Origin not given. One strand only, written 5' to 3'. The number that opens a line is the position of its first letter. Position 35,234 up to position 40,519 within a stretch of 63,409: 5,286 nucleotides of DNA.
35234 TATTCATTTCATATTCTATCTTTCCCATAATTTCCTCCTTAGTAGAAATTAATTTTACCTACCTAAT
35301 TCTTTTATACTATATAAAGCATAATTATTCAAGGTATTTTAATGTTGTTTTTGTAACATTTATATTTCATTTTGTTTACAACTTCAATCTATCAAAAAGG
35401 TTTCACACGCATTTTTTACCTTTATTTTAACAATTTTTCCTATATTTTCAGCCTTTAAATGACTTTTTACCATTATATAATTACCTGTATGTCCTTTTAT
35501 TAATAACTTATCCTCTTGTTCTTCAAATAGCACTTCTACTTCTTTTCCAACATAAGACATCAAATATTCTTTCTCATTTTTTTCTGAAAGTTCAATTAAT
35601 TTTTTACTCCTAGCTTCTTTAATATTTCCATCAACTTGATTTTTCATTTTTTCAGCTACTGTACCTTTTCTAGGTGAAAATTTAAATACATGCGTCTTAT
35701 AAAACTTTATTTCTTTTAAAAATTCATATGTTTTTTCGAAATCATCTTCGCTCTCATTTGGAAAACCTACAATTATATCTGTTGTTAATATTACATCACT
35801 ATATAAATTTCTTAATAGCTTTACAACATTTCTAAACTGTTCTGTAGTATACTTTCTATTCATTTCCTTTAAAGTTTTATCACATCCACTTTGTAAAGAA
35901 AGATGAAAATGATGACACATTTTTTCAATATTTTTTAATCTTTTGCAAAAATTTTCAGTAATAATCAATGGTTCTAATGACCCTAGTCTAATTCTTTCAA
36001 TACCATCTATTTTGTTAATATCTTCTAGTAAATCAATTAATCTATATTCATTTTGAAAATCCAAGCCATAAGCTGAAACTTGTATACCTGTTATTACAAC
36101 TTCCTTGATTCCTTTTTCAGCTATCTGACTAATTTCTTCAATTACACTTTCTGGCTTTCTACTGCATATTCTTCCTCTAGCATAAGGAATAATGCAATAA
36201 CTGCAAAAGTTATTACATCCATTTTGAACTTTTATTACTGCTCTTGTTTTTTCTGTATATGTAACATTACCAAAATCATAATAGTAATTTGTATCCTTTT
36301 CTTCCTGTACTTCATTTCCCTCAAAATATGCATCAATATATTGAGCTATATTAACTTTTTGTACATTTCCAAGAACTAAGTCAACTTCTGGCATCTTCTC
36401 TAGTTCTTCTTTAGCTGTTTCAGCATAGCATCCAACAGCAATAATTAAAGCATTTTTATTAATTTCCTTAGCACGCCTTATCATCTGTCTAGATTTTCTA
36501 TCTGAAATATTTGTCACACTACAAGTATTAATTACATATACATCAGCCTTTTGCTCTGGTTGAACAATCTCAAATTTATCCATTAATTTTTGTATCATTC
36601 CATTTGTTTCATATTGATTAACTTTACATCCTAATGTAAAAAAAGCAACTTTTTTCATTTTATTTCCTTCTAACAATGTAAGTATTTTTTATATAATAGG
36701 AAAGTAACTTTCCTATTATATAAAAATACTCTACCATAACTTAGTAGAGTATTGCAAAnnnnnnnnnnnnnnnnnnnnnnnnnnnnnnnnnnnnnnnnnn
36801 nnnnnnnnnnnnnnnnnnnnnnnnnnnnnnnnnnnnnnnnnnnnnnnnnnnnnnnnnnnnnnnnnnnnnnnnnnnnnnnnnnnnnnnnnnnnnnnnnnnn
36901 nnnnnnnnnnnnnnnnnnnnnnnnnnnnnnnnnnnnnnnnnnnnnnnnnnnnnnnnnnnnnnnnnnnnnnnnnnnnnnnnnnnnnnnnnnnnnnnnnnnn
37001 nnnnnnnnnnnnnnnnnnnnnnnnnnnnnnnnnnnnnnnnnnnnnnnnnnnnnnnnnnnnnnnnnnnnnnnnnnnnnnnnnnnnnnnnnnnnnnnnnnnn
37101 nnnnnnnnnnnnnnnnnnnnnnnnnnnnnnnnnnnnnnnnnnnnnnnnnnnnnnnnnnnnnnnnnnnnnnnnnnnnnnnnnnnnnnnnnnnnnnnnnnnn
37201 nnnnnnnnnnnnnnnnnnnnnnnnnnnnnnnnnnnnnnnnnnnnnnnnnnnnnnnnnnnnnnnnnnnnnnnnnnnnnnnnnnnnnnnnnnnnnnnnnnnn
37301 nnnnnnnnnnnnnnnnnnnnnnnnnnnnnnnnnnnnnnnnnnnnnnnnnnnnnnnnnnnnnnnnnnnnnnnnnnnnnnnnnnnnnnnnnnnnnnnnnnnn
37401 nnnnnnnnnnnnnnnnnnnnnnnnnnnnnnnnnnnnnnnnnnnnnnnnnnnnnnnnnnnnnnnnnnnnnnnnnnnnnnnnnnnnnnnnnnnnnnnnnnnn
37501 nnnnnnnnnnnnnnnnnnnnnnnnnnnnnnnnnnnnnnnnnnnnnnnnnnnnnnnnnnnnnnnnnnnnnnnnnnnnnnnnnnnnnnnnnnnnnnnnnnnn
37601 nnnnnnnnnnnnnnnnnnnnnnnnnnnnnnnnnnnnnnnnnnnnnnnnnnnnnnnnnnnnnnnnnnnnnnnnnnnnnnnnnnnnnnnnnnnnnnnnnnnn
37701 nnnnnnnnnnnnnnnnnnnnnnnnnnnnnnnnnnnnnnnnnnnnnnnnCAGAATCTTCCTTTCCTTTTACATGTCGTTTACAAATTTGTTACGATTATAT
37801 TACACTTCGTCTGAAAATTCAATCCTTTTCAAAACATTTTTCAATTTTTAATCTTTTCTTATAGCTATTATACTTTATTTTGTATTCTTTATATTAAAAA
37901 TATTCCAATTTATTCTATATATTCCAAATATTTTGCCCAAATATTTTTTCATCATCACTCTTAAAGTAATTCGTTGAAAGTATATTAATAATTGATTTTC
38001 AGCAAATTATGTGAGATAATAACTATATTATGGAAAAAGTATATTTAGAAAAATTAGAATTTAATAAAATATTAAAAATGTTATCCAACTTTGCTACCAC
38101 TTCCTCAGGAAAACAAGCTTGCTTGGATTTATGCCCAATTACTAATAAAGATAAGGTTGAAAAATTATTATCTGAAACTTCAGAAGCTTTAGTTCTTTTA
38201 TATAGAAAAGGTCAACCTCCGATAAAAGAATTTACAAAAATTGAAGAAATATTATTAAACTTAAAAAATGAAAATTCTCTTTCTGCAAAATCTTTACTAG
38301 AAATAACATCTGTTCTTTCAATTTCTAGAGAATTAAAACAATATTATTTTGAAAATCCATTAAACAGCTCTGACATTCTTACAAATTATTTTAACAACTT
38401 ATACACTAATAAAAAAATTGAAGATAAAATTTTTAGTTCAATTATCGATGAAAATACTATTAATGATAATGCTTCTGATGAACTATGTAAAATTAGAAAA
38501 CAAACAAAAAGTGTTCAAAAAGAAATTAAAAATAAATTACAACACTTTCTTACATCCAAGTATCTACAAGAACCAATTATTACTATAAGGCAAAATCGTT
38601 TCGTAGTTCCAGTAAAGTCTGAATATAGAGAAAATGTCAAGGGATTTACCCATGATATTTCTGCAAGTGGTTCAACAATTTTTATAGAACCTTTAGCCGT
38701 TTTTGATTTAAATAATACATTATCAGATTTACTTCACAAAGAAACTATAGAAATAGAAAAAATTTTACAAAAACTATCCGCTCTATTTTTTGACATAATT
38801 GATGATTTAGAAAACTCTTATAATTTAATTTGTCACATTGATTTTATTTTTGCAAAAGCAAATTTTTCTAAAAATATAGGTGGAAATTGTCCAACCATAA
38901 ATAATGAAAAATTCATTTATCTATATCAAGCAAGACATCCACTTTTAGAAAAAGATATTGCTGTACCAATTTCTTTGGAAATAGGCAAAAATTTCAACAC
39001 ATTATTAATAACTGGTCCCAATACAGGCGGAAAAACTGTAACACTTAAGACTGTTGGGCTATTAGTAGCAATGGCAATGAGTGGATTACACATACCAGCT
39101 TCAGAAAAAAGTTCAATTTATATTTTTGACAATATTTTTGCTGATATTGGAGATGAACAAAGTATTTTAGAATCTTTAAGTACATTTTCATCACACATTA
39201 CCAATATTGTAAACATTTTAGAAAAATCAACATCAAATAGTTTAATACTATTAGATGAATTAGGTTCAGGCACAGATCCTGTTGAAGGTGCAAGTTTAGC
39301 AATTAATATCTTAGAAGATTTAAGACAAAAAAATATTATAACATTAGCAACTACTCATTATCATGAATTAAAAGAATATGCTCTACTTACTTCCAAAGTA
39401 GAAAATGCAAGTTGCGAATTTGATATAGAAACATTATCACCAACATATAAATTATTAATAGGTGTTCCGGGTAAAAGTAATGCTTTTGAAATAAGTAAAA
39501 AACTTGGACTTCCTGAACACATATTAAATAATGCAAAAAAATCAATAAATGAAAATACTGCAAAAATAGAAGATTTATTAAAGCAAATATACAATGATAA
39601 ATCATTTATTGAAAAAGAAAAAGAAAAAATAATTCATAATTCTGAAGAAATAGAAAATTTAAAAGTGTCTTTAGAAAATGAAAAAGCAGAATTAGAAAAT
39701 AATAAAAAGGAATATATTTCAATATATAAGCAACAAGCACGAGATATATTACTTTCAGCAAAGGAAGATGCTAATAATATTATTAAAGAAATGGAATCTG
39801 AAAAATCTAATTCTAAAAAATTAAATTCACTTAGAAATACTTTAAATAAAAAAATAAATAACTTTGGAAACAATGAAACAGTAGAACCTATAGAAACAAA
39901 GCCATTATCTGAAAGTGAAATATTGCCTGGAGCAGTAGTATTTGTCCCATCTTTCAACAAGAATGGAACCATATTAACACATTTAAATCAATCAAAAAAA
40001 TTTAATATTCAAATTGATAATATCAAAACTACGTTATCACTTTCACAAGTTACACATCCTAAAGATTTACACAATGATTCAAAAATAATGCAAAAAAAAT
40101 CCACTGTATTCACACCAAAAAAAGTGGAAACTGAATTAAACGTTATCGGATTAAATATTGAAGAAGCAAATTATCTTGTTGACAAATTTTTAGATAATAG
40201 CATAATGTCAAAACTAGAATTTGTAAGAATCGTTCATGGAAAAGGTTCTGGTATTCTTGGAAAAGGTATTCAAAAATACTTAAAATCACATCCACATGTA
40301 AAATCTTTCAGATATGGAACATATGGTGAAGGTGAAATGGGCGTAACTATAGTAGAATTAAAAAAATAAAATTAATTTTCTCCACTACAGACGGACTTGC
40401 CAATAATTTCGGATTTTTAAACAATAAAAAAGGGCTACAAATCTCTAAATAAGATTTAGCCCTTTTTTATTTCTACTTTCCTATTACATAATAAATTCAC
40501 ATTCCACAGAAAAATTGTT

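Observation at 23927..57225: Dispersed modular ~150-nt intergenic repeat: 7 full and 5 partial copies in 63 kb, three conserved hairpin modules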

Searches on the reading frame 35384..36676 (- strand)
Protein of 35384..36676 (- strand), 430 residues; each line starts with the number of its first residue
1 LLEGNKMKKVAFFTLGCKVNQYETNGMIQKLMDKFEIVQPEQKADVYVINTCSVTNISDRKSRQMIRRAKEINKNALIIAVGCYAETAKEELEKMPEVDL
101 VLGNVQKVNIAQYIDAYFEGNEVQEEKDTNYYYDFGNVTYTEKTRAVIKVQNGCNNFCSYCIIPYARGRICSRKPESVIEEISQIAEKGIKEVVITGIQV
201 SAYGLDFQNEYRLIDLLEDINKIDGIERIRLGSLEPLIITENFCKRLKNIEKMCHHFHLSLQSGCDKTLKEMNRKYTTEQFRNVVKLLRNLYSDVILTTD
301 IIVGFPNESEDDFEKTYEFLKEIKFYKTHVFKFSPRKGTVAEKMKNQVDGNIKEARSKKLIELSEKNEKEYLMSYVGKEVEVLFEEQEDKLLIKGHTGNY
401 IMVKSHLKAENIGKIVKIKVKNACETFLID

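Call 68: search_protein_families(library=pfam, proteins=[window:35384-36676:-])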
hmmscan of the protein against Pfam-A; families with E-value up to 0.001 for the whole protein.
window:35384-36676:- (430 aa): 3 families
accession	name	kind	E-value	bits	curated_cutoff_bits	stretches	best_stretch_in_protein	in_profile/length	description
PF04055.27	Radical_SAM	-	3.7e-28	99.2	29.5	1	148-320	1-166/166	Radical SAM superfamily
PF00919.26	UPF0004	-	8.3e-27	93.5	27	1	9-103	1-98/98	Uncharacterized protein family UPF0004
PF01938.26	TRAM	-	2.6e-06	27.7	21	1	374-428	2-56/61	TRAM domain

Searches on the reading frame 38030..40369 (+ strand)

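Call 29: search_protein_families(library=pfam, proteins=[window:38030-40369:+])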
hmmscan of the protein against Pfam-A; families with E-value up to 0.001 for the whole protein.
window:38030-40369:+ (779 aa): 3 families
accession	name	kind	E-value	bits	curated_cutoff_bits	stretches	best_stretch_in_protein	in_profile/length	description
PF00488.27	MutS_V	-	1.5e-38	133.1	30.2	1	326-507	2-185/188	MutS domain V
PF01713.27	Smr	-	2.8e-23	82.3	25.7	1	703-778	1-77/77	Smr domain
PF20297.4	MSSS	-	3.3e-05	23.9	26.8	1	633-673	1-41/42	MutS2 and Smr-associated SH3 domain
